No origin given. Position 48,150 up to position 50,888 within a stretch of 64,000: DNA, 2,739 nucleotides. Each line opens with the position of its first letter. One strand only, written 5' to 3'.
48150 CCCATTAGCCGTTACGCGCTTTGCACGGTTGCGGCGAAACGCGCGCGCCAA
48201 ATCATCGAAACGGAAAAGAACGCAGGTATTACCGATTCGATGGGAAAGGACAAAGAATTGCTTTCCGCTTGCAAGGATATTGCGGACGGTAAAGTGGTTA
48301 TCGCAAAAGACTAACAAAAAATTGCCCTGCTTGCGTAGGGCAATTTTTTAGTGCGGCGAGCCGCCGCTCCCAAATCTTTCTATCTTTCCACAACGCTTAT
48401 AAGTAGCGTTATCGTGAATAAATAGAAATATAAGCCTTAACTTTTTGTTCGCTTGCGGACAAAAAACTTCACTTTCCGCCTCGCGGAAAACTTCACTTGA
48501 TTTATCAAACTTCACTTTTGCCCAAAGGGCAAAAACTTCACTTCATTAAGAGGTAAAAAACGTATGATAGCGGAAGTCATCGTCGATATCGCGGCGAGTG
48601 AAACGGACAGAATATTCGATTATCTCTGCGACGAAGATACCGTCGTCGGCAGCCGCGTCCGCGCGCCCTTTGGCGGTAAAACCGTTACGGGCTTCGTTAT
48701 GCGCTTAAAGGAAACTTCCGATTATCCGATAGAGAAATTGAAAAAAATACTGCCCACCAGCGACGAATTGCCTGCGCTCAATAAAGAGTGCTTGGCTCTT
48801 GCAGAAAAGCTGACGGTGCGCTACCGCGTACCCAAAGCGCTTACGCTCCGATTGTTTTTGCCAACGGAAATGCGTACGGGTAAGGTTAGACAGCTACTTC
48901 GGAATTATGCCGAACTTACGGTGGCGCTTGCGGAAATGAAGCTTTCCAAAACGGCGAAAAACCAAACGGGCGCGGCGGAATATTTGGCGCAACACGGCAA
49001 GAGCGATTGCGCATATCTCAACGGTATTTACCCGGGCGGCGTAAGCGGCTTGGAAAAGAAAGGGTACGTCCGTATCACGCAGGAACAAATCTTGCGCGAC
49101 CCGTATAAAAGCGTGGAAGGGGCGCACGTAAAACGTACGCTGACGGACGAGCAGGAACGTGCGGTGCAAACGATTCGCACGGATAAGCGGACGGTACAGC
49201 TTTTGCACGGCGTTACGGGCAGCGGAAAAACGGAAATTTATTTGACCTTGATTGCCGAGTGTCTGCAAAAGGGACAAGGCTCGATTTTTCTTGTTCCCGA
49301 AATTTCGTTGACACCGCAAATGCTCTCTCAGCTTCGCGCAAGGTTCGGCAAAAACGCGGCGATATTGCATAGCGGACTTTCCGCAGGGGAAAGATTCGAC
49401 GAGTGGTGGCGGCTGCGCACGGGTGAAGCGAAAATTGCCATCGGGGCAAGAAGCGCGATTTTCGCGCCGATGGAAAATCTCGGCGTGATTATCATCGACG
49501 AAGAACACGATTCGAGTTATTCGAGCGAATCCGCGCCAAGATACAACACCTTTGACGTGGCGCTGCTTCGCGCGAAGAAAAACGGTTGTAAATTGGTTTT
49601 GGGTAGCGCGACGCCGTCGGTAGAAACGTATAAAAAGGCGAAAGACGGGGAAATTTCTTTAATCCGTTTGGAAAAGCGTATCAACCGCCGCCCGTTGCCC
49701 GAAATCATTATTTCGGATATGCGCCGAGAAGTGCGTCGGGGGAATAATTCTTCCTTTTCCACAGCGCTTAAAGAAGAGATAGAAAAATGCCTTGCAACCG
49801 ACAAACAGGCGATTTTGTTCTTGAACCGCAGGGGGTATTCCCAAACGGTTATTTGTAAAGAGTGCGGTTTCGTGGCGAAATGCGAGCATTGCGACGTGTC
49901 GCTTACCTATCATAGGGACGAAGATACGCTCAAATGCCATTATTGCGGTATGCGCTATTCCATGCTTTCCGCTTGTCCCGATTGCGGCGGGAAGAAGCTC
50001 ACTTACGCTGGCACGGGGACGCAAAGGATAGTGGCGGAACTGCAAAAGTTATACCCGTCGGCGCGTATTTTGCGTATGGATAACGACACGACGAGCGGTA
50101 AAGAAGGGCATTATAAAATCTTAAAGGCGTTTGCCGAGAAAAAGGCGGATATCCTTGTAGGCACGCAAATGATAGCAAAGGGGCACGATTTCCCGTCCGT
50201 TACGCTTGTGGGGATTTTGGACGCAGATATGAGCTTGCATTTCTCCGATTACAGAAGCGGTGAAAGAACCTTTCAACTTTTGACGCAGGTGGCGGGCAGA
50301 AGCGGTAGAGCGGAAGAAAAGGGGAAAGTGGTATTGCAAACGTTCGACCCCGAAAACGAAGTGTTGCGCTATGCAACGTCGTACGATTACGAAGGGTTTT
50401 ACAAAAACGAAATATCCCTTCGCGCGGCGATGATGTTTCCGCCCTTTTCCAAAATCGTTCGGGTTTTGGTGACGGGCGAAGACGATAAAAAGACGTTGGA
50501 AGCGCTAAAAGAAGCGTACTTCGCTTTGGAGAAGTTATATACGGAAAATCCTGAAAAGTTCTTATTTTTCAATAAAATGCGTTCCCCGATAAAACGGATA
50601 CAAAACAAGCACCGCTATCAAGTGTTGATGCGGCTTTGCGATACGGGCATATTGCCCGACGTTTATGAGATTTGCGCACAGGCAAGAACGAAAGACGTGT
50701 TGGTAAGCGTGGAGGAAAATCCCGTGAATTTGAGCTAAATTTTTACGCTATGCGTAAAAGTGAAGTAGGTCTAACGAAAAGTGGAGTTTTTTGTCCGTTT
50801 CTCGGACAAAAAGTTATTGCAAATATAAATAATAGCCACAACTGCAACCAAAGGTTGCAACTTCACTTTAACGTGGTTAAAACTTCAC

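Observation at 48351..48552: Archetype of a dispersed modular intergenic repeat: GC hairpin + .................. core + 4x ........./hairpin array (rpoZ|priA spacer)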

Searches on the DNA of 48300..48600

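Call 19: search_rna_families(source=window, start=48300, end=48600, threshold=evalue, max_evalue=10)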
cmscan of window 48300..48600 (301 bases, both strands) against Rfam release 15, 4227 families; matches with E-value up to 10: 7.
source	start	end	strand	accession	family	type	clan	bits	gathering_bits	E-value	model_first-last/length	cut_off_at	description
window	48300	48367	-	RF03043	Prevotella-2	Gene; sRNA;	-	25.6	72.1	0.14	1-72/116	3'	Prevotella-2 RNA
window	48300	48348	-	RF02589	Spy779816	Gene; sRNA;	-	18.7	67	1.1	1-50/88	3'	S. pyogenes small RNA 779816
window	48313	48387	-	RF01859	Phe_leader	Cis-reg; leader;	-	17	55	2.1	1-125/125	no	Phenylalanine leader peptide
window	48331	48435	+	RF01797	fstAT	Gene; antitoxin;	-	16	72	2.8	1-94/94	no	Fst antitoxin sRNA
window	48436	48541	+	RF03483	MIR319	Gene; miRNA;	-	14.5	54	2.9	1-92/92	no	MIR319 microRNA precursor family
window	48439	48468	-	RF00749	mir-208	Gene; miRNA;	-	13.3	56.4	3.9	12-64/77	no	mir-208 microRNA precursor family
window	48316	48349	-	RF02637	EF0408_EF0409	Gene; sRNA;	-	9.8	440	2.6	375-408/412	no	Enterococcus sRNA EF0408_EF0409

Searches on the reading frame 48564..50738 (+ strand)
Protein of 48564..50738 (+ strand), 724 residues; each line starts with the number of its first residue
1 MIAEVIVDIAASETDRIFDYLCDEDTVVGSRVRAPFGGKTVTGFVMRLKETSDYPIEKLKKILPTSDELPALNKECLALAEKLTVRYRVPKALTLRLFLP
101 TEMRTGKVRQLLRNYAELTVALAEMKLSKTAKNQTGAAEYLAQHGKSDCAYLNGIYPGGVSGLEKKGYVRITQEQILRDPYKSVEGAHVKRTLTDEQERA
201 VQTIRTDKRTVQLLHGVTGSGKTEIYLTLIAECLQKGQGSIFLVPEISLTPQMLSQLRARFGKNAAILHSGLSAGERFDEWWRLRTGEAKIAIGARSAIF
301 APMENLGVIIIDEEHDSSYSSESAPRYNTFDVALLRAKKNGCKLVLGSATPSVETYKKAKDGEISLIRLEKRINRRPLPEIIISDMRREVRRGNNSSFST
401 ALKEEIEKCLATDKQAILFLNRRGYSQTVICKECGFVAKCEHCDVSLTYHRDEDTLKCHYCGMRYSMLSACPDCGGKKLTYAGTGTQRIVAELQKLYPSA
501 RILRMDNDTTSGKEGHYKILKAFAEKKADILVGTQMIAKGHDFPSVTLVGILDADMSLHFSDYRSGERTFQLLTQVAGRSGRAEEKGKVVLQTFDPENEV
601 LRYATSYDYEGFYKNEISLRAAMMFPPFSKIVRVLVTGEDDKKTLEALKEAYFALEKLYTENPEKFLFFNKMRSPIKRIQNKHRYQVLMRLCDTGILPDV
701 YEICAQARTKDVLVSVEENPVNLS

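Call 23: find_encoding_contigs(protein=window:48564-50738:+, flank=3000, max_places=6)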
Protein window:48564-50738:+ (724 aa): 4 contigs read that carry it; 1 place shown.
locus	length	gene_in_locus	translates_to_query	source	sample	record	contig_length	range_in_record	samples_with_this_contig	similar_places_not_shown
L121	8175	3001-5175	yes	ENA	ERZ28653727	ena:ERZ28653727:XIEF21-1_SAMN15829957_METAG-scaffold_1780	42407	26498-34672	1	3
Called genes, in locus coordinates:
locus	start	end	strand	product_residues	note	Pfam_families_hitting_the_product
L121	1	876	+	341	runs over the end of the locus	-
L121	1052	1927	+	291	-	PF03755:YicC-like_N, PF08340:YicC-like_C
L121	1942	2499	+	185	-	PF00625:Guanylate_kin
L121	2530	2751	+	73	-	PF01192:RNA_pol_Rpb6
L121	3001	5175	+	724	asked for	PF17764:PriA_3primeBD, PF00270:DEAD, PF04851:ResIII, PF13604:AAA_30 (weak), PF18319:Zn_ribbon_PriA, PF00271:Helicase_C, PF18074:PriA_C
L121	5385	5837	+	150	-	PF01327:Pep_deformylase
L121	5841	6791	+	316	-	PF00551:Formyl_trans_N, PF02911:Formyl_trans_C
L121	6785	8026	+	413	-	PF01029:NusB, PF01189:Methyltr_RsmB-F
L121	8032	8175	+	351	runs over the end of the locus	PF04055:Radical_SAM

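Call 31: find_homologous_proteins(query=window:48564-50738:+, max_evalue=1e-50)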
Query window:48564-50738:+ (724 aa): 8000 proteins with E <= 1e-50 among 8000 candidates; the best 120 are listed.
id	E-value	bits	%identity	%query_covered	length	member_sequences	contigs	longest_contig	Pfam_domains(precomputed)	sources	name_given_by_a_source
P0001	0.0e+0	1523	92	100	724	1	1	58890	PF17764.7,PF00270.36,PF13604.13,PF00271.38,PF18319.8,PF18074.7,PF04851.22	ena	-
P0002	0.0e+0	1522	92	100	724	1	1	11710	PF17764.7,PF00270.36,PF13604.13,PF00271.38,PF18319.8,PF18074.7,PF04851.22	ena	-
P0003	0.0e+0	1522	92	100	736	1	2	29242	PF17764.7,PF00270.36,PF13604.13,PF00271.38,PF18319.8,PF18074.7,PF04851.22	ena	-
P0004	0.0e+0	1519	91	100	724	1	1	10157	PF17764.7,PF00270.36,PF13604.13,PF00271.38,PF18319.8,PF18074.7,PF04851.22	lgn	-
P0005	0.0e+0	1513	92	100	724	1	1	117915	PF17764.7,PF00270.36,PF13604.13,PF00271.38,PF18319.8,PF18074.7,PF04851.22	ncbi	-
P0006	0.0e+0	1512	91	100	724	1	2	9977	PF17764.7,PF00270.36,PF13604.13,PF00271.38,PF18319.8,PF18074.7,PF04851.22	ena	-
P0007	0.0e+0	1510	91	100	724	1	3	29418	PF17764.7,PF00270.36,PF13604.13,PF00271.38,PF18319.8,PF18074.7,PF04851.22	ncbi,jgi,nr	ncbi:MAG: primosomal protein N' [Clostridiales bacterium]|nr:primosomal protein N' [Clostridiales ba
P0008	0.0e+0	1499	90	100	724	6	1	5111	PF17764.7,PF00270.36,PF13604.13,PF00271.38,PF18319.8,PF18074.7,PF04851.22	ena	-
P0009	0.0e+0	1461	89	100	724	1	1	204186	PF17764.7,PF00270.36,PF13604.13,PF00271.38,PF18319.8,PF18074.7,PF04851.22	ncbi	-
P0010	0.0e+0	1454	88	100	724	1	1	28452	PF17764.7,PF00270.36,PF13604.13,PF00271.38,PF18319.8,PF18074.7,PF04851.22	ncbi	-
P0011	0.0e+0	1447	87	100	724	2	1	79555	PF17764.7,PF00270.36,PF13604.13,PF00271.38,PF18319.8,PF18074.7,PF04851.22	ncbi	-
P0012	0.0e+0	1442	87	100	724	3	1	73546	PF17764.7,PF00270.36,PF13604.13,PF00271.38,PF18319.8,PF18074.7,PF04851.22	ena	-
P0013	0.0e+0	1438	87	100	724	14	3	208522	PF17764.7,PF00270.36,PF13604.13,PF00271.38,PF18319.8,PF18074.7,PF04851.22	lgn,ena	-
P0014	0.0e+0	1435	87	100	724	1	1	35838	PF17764.7,PF00270.36,PF13604.13,PF00271.38,PF18319.8,PF18074.7,PF04851.22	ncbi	-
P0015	0.0e+0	1435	86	100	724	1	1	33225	PF17764.7,PF00270.36,PF13604.13,PF00271.38,PF18319.8,PF18074.7,PF04851.22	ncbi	-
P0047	0.0e+0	1421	85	100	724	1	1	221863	PF17764.7,PF00270.36,PF13604.13,PF00271.38,PF18319.8,PF18074.7,PF04851.22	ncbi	-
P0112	0.0e+0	1411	84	100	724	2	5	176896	PF17764.7,PF00270.36,PF13604.13,PF00271.38,PF18319.8,PF18074.7,PF04851.22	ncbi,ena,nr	ncbi:MAG: primosomal protein N' [Clostridia bacterium]|nr:primosomal protein N' [Clostridia bacteriu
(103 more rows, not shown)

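Call 32: find_encoding_contigs(protein=P0005, flank=10000, max_places=1)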
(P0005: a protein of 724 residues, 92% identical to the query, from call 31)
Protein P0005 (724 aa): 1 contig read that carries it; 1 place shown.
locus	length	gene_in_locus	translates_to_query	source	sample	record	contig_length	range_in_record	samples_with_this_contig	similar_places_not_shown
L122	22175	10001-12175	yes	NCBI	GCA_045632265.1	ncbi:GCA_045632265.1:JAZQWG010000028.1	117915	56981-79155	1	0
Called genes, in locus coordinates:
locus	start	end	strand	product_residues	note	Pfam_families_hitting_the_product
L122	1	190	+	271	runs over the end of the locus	PF01261:AP_endonuc_2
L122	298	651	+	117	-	PF01880:Desulfoferrodox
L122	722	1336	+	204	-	PF01613:Flavin_Reduct, PF21349:RUBY_RBDX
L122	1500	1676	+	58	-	PF01165:Ribosomal_S21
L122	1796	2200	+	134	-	-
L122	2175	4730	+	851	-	PF00580:UvrD-helicase, PF13604:AAA_30 (faint), PF01443:Viral_helicase1 (faint), PF13245:AAA_19, PF13087:AAA_12 (faint), PF13361:UvrD_C, PF13538:UvrD_C_2, PF21196:PcrA_UvrD_tudor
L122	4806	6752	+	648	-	PF22745:Nlig-Ia, PF01653:DNA_ligase_aden, PF03120:OB_DNA_ligase, PF14520:HHH_5 (faint), PF12826:HHH_2, PF00533:BRCT, PF12738:PTCB-BRCT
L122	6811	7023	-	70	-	PF13560:HTH_31, PF12844:HTH_19, PF01381:HTH_3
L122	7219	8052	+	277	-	PF13240:Zn_Ribbon_1 (weak)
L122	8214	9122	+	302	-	PF03755:YicC-like_N, PF08340:YicC-like_C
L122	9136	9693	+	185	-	PF00625:Guanylate_kin, PF01926:MMR_HSR1 (faint), PF13238:AAA_18 (weak)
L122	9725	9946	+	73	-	PF01192:RNA_pol_Rpb6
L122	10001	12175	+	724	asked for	PF17764:PriA_3primeBD, PF00270:DEAD, PF04851:ResIII, PF13604:AAA_30 (weak), PF18319:Zn_ribbon_PriA, PF00271:Helicase_C, PF18074:PriA_C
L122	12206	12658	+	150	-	PF01327:Pep_deformylase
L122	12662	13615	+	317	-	PF00551:Formyl_trans_N, PF02911:Formyl_trans_C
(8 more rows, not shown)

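Call 33: find_encoding_contigs(protein=P0009, flank=10000, max_places=1)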
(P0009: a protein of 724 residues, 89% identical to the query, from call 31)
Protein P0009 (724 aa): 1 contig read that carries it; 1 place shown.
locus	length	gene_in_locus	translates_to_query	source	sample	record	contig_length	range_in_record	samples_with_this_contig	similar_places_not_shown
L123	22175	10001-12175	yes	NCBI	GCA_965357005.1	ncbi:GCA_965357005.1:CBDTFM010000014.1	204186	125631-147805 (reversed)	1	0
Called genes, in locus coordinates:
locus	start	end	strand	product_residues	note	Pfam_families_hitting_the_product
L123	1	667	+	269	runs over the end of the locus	PF01261:AP_endonuc_2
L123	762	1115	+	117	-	PF01880:Desulfoferrodox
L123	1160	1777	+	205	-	PF01613:Flavin_Reduct, PF21349:RUBY_RBDX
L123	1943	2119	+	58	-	PF01165:Ribosomal_S21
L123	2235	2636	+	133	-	-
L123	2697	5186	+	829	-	PF00580:UvrD-helicase, PF01443:Viral_helicase1 (faint), PF13245:AAA_19, PF13604:AAA_30 (faint), PF13087:AAA_12 (faint), PF13361:UvrD_C, PF13538:UvrD_C_2, PF21196:PcrA_UvrD_tudor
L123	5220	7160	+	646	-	PF22745:Nlig-Ia, PF01653:DNA_ligase_aden, PF03120:OB_DNA_ligase, PF14520:HHH_5 (faint), PF12826:HHH_2, PF00533:BRCT, PF12738:PTCB-BRCT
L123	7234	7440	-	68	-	PF01381:HTH_3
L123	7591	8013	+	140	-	-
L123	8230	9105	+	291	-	PF03755:YicC-like_N, PF08340:YicC-like_C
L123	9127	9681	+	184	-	PF00625:Guanylate_kin, PF13238:AAA_18 (weak)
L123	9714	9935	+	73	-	PF01192:RNA_pol_Rpb6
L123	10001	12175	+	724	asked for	PF17764:PriA_3primeBD, PF00270:DEAD, PF04851:ResIII, PF13604:AAA_30 (faint), PF18319:Zn_ribbon_PriA, PF00271:Helicase_C, PF18074:PriA_C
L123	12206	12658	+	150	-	PF01327:Pep_deformylase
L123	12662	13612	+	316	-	PF00551:Formyl_trans_N, PF02911:Formyl_trans_C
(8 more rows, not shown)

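Call 34: find_encoding_contigs(protein=P0013, flank=10000, max_places=1)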
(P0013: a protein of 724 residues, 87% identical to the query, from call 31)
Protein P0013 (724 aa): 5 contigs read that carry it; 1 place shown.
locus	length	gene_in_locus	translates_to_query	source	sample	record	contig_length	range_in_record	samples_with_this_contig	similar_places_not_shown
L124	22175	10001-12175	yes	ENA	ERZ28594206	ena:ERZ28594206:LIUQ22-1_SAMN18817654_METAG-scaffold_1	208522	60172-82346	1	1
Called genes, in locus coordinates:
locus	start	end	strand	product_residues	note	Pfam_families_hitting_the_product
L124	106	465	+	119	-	PF01880:Desulfoferrodox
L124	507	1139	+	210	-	PF01613:Flavin_Reduct, PF21349:RUBY_RBDX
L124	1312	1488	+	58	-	PF01165:Ribosomal_S21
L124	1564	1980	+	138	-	-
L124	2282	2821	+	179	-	-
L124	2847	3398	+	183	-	-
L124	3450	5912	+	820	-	PF00580:UvrD-helicase, PF01443:Viral_helicase1 (faint), PF13086:AAA_11 (weak), PF13245:AAA_19, PF13604:AAA_30 (faint), PF13361:UvrD_C, PF13538:UvrD_C_2, PF21196:PcrA_UvrD_tudor, +1 more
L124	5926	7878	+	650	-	PF22745:Nlig-Ia, PF00633:HHH (faint), PF01653:DNA_ligase_aden, PF03120:OB_DNA_ligase, PF14520:HHH_5 (faint), PF12826:HHH_2, PF00533:BRCT, PF12738:PTCB-BRCT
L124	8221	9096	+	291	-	PF03755:YicC-like_N, PF08340:YicC-like_C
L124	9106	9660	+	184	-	PF00625:Guanylate_kin, PF01637:ATPase_2 (faint), PF13238:AAA_18 (faint)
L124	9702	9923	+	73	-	PF01192:RNA_pol_Rpb6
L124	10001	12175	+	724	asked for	PF17764:PriA_3primeBD, PF00270:DEAD, PF04851:ResIII, PF13604:AAA_30 (weak), PF18319:Zn_ribbon_PriA, PF00271:Helicase_C, PF18074:PriA_C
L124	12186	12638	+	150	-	PF01327:Pep_deformylase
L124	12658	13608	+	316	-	PF00551:Formyl_trans_N, PF02911:Formyl_trans_C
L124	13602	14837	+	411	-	PF01029:NusB, PF01728:FtsJ (weak), PF01189:Methyltr_RsmB-F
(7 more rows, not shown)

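Call 35: find_encoding_contigs(protein=P0047, flank=10000, max_places=1)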
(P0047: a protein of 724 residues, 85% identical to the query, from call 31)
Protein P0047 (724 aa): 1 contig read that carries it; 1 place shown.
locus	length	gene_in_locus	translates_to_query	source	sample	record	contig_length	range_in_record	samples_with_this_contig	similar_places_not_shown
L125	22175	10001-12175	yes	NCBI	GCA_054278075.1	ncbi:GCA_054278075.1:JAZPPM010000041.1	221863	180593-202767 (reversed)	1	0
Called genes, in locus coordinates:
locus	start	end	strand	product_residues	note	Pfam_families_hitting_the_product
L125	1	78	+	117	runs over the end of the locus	PF01880:Desulfoferrodox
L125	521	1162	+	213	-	PF01613:Flavin_Reduct, PF21349:RUBY_RBDX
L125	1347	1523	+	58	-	PF01165:Ribosomal_S21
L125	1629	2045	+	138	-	-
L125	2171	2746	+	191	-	-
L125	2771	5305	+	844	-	PF00580:UvrD-helicase, PF01443:Viral_helicase1 (faint), PF13086:AAA_11 (weak), PF13245:AAA_19, PF13604:AAA_30 (faint), PF13361:UvrD_C, PF13538:UvrD_C_2, PF21196:PcrA_UvrD_tudor, +1 more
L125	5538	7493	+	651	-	PF22745:Nlig-Ia, PF01653:DNA_ligase_aden, PF03120:OB_DNA_ligase, PF12826:HHH_2, PF14520:HHH_5 (weak), PF00533:BRCT, PF12738:PTCB-BRCT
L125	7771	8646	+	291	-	PF03755:YicC-like_N, PF08340:YicC-like_C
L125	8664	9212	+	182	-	PF00625:Guanylate_kin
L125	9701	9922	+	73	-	PF01192:RNA_pol_Rpb6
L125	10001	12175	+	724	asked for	PF17764:PriA_3primeBD, PF00270:DEAD, PF04851:ResIII, PF13604:AAA_30 (weak), PF18319:Zn_ribbon_PriA, PF00271:Helicase_C, PF18074:PriA_C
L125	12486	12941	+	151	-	PF01327:Pep_deformylase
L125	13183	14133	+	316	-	PF00551:Formyl_trans_N, PF02911:Formyl_trans_C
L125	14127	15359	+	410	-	PF01029:NusB, PF01189:Methyltr_RsmB-F, PF13847:Methyltransf_31 (weak)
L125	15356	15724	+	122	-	PF04480:DUF559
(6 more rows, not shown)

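Call 36: find_encoding_contigs(protein=P0112, flank=10000, max_places=1)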
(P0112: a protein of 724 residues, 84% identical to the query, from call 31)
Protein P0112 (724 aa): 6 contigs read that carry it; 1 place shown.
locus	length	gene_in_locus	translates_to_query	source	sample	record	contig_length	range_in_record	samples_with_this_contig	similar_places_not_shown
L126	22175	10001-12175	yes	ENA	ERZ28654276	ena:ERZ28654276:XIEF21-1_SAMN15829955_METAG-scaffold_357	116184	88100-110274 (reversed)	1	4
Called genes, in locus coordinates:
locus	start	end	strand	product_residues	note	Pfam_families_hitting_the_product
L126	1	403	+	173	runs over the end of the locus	PF14512:TM1586_NiRdase (faint), PF00881:Nitroreductase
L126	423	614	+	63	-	PF04324:Fer2_BFD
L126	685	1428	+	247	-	PF01261:AP_endonuc_2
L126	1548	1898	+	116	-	PF01880:Desulfoferrodox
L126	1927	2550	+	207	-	PF01613:Flavin_Reduct, PF21349:RUBY_RBDX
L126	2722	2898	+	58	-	PF01165:Ribosomal_S21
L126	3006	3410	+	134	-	-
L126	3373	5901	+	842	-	PF00580:UvrD-helicase, PF01443:Viral_helicase1 (faint), PF13086:AAA_11 (faint), PF13245:AAA_19, PF13361:UvrD_C, PF13087:AAA_12 (weak), PF13538:UvrD_C_2, PF21196:PcrA_UvrD_tudor, +1 more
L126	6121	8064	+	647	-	PF22745:Nlig-Ia, PF01653:DNA_ligase_aden, PF03120:OB_DNA_ligase, PF12826:HHH_2, PF14520:HHH_5, PF00533:BRCT, PF12738:PTCB-BRCT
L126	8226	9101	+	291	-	PF03755:YicC-like_N, PF08340:YicC-like_C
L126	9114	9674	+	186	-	PF00625:Guanylate_kin, PF13671:AAA_33 (faint)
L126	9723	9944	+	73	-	PF01192:RNA_pol_Rpb6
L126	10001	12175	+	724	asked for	PF17764:PriA_3primeBD, PF00270:DEAD, PF04851:ResIII, PF13604:AAA_30 (weak), PF18319:Zn_ribbon_PriA, PF00271:Helicase_C, PF18074:PriA_C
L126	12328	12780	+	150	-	PF01327:Pep_deformylase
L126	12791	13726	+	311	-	PF00551:Formyl_trans_N, PF02911:Formyl_trans_C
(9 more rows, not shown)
